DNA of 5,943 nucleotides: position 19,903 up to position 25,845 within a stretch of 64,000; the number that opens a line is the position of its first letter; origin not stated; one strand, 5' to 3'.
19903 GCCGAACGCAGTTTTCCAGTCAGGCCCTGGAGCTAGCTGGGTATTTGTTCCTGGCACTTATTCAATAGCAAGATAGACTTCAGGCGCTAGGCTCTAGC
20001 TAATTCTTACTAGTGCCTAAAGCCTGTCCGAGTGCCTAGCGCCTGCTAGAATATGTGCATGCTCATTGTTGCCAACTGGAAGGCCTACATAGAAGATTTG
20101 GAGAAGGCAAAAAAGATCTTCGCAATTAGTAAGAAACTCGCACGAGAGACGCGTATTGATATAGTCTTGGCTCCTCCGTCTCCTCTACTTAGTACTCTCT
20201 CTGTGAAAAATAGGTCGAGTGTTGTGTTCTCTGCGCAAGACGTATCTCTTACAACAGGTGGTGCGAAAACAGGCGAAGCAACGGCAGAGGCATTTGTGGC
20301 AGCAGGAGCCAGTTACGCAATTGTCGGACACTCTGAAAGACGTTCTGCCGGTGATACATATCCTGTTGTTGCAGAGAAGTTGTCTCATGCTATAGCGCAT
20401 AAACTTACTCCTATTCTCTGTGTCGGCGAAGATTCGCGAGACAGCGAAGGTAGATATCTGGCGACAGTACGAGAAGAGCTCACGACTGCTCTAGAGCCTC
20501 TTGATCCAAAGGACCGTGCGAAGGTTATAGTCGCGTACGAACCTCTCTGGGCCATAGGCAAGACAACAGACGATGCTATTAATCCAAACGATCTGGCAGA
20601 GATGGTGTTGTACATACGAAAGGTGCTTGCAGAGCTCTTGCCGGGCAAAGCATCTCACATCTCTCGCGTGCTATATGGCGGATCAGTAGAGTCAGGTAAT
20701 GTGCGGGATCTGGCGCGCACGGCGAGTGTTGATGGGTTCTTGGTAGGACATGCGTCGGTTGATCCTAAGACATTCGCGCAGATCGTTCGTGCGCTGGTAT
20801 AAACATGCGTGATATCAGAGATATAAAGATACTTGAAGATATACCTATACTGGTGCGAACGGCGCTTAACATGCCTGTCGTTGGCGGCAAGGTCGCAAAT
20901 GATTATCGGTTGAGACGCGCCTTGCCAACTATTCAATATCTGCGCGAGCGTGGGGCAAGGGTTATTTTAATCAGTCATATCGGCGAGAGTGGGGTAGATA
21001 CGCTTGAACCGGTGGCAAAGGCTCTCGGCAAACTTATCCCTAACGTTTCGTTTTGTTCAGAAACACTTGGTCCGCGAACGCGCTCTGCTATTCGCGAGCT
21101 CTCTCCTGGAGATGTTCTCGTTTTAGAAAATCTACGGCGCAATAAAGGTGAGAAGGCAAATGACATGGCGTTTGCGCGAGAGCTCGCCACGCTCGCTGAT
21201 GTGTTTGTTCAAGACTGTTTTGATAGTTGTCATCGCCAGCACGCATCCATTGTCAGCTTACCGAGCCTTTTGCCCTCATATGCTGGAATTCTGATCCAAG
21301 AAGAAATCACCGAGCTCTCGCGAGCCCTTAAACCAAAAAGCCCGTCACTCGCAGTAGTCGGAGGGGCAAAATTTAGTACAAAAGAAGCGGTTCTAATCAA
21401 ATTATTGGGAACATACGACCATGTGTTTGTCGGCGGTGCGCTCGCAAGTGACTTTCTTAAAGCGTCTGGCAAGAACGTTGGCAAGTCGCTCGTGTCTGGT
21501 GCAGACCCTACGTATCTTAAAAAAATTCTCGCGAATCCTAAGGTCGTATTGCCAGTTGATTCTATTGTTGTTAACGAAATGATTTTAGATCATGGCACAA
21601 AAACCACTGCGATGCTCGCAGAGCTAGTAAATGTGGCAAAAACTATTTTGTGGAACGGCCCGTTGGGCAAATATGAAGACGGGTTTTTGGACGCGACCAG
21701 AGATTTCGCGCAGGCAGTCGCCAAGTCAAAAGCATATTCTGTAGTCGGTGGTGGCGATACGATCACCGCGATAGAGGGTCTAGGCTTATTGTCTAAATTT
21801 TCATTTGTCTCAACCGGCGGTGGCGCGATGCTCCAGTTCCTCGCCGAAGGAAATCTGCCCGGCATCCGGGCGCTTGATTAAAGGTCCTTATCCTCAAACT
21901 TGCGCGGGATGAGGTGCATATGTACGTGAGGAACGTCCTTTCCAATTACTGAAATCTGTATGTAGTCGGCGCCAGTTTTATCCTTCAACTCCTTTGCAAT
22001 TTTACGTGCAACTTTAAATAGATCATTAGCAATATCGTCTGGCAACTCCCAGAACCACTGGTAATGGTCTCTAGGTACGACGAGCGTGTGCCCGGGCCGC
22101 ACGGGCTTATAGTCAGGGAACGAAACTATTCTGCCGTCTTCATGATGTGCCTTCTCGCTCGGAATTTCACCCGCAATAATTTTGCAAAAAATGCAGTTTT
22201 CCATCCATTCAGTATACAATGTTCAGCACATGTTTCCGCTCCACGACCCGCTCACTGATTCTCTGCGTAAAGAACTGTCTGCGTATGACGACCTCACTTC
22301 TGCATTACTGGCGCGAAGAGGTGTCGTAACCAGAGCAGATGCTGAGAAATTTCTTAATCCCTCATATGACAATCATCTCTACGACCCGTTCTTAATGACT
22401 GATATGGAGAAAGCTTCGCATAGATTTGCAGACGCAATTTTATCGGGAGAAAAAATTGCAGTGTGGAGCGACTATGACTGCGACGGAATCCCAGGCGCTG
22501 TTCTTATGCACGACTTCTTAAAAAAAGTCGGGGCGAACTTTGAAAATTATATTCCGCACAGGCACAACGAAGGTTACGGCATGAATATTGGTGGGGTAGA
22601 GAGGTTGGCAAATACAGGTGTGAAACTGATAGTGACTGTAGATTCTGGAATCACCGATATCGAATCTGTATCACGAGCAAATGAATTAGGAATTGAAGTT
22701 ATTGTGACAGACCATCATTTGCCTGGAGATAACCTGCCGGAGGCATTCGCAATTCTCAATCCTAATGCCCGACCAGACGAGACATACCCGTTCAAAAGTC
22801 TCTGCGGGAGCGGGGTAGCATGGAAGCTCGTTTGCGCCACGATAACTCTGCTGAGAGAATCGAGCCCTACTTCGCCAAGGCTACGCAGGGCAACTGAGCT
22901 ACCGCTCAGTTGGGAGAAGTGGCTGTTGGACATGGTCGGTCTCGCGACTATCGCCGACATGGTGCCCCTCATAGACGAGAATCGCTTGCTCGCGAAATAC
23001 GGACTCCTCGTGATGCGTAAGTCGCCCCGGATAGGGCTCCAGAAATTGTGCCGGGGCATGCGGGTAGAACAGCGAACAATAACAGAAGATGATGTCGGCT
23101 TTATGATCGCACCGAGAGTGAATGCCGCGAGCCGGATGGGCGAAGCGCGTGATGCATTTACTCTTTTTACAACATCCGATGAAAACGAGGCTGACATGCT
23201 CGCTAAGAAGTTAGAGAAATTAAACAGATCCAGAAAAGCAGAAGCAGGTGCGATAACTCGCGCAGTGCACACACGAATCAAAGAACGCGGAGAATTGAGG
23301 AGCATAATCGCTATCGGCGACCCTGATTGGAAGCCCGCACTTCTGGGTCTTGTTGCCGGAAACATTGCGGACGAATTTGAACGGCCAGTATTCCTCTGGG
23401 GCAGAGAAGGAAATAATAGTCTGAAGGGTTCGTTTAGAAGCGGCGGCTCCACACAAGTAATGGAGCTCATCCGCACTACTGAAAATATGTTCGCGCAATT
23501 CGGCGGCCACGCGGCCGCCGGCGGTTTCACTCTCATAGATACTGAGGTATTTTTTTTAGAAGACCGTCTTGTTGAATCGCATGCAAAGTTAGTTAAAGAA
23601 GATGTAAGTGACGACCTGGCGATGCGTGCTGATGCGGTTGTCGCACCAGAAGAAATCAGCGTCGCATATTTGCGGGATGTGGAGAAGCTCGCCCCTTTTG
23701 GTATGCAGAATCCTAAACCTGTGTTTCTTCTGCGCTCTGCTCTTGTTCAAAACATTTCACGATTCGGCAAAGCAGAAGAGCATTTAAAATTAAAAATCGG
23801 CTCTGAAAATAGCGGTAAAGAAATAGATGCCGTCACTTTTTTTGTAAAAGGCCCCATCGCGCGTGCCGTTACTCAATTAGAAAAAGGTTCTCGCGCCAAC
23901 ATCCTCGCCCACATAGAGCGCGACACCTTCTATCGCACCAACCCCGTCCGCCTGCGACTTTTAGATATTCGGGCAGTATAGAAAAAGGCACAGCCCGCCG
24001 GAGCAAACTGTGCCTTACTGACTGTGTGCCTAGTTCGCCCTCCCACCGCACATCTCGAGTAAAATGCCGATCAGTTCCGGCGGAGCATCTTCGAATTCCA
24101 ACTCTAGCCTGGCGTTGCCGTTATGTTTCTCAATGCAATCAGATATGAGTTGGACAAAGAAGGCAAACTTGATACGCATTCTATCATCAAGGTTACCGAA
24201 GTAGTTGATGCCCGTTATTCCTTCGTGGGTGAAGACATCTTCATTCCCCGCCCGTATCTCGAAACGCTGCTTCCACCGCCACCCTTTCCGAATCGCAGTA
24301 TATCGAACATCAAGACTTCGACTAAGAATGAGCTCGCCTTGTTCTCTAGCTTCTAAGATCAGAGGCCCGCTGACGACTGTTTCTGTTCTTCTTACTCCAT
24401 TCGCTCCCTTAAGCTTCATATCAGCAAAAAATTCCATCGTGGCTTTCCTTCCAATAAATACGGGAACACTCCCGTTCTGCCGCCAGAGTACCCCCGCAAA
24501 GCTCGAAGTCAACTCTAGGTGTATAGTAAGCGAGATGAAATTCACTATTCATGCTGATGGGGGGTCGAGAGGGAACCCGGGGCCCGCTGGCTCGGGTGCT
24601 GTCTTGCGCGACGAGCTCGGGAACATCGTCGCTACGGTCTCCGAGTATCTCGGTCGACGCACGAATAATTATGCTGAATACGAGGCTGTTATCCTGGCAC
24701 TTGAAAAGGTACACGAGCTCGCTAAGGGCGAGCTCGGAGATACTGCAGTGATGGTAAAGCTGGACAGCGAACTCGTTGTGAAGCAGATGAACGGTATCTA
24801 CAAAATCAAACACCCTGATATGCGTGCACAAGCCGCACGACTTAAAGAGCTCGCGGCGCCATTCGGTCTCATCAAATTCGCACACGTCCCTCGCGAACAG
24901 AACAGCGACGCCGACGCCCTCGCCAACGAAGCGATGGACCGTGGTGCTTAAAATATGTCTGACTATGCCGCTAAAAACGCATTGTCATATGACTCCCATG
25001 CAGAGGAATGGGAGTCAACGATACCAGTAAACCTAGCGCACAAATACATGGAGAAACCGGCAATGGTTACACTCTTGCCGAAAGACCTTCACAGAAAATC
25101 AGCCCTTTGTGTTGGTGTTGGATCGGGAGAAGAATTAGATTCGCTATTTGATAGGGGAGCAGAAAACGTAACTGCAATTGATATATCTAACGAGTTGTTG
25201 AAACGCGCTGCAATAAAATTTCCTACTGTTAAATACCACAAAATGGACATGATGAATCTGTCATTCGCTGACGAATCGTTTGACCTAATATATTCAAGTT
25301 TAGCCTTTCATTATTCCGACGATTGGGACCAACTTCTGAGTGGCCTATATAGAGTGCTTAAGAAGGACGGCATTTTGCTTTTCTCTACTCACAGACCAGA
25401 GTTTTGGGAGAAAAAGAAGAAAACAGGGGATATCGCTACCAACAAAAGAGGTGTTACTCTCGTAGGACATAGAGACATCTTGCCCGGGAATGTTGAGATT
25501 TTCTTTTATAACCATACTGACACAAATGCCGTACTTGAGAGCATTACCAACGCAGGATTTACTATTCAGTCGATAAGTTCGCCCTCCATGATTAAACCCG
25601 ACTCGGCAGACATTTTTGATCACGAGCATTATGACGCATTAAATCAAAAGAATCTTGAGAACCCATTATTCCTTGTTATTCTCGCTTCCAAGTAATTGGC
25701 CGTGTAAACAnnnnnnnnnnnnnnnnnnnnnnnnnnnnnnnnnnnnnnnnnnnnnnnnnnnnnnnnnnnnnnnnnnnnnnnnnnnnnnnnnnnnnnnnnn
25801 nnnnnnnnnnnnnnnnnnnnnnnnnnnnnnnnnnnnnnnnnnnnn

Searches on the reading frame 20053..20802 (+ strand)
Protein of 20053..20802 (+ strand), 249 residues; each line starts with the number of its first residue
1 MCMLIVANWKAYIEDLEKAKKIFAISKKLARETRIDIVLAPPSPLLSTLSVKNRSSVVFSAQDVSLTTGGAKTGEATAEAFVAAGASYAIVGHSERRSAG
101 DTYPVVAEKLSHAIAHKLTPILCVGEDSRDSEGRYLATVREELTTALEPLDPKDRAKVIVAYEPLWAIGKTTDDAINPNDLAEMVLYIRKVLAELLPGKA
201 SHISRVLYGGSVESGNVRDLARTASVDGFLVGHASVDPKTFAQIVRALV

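Call 51: search_protein_families(library=pfam, proteins=[window:20053-20802:+], max_evalue=0.0001)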
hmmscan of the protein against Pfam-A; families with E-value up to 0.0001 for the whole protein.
window:20053-20802:+ (249 aa): 1 family
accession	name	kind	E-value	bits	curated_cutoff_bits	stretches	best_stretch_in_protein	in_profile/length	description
PF00121.24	TIM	-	3.3e-62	210.6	20.1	1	3-247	1-244/245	Triosephosphate isomerase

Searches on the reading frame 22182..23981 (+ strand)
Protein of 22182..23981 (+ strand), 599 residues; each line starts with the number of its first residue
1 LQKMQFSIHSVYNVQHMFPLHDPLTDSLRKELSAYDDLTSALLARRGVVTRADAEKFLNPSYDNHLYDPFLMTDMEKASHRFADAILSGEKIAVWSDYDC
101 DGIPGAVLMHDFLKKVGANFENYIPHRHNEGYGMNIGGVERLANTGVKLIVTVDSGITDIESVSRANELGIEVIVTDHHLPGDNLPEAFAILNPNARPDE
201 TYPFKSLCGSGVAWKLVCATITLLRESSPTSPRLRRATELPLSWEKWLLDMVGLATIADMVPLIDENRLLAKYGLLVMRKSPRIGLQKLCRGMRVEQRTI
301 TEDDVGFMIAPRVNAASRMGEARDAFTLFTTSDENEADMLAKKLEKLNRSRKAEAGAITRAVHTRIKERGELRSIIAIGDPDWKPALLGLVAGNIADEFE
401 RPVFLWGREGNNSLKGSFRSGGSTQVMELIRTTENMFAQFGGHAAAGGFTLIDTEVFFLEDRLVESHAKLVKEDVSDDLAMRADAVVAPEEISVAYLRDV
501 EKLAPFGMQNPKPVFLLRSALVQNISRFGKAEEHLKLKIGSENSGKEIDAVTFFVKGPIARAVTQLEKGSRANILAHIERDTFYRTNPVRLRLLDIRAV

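Call 50: search_protein_families(library=pfam, proteins=[window:22182-23981:+], max_evalue=0.00001)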
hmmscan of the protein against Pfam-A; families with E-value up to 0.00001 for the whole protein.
window:22182-23981:+ (599 aa): 3 families
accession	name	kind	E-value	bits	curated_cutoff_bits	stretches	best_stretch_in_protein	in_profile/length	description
PF01368.27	DHH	-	1.1e-22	81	28.1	1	91-218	1-103/125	DHH family, N-terminal domain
PF17768.7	RecJ_OB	-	9.3e-20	71.1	27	1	484-594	2-106/107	RecJ OB domain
PF02272.25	DHHA1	-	8.7e-08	33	25.9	1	380-455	10-87/102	DHHA1 domain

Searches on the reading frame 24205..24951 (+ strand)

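Call 51: search_protein_families(library=pfam, proteins=[window:24205-24951:+], max_evalue=0.0001)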
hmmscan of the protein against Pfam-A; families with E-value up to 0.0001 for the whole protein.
window:24205-24951:+ (248 aa): 2 families
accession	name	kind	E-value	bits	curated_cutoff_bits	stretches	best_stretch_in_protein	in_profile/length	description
PF13456.12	RVT_3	-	2.4e-19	69.9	21.6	1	118-243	3-123/123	Reverse transcriptase-like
PF00075.30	RNase_H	-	1.8e-10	41.5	25.8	1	112-242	3-138/141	RNase H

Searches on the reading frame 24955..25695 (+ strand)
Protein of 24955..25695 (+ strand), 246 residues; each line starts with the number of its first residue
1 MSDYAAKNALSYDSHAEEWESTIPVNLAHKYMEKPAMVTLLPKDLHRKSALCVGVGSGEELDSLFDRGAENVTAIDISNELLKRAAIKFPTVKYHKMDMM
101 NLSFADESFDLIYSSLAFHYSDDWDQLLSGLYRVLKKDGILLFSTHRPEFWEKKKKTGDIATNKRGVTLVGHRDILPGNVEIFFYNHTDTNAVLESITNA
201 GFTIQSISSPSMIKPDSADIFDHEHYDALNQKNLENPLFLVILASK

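Call 51: search_protein_families(library=pfam, proteins=[window:24955-25695:+], max_evalue=0.0001)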
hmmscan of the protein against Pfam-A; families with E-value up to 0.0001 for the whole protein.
window:24955-25695:+ (246 aa): 6 families
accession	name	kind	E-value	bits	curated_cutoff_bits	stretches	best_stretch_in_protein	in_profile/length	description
PF08241.18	Methyltransf_11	-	4.9e-23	82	21.2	1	51-143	1-95/95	Methyltransferase domain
PF13649.12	Methyltransf_25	-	6.2e-19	68.9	27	1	51-139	2-97/97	Methyltransferase domain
PF13489.12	Methyltransf_23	-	3.9e-13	49.9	27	1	39-150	15-123/164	Methyltransferase domain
PF08242.18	Methyltransf_12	-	5.4e-13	49.9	30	1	53-141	3-98/98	Methyltransferase domain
PF13847.12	Methyltransf_31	-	3.1e-12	46.8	27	1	53-155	10-126/145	Methyltransferase domain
PF01209.24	Ubie_methyltran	-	4.9e-06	26.5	20.1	1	52-142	53-150/233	ubiE/COQ5 methyltransferase family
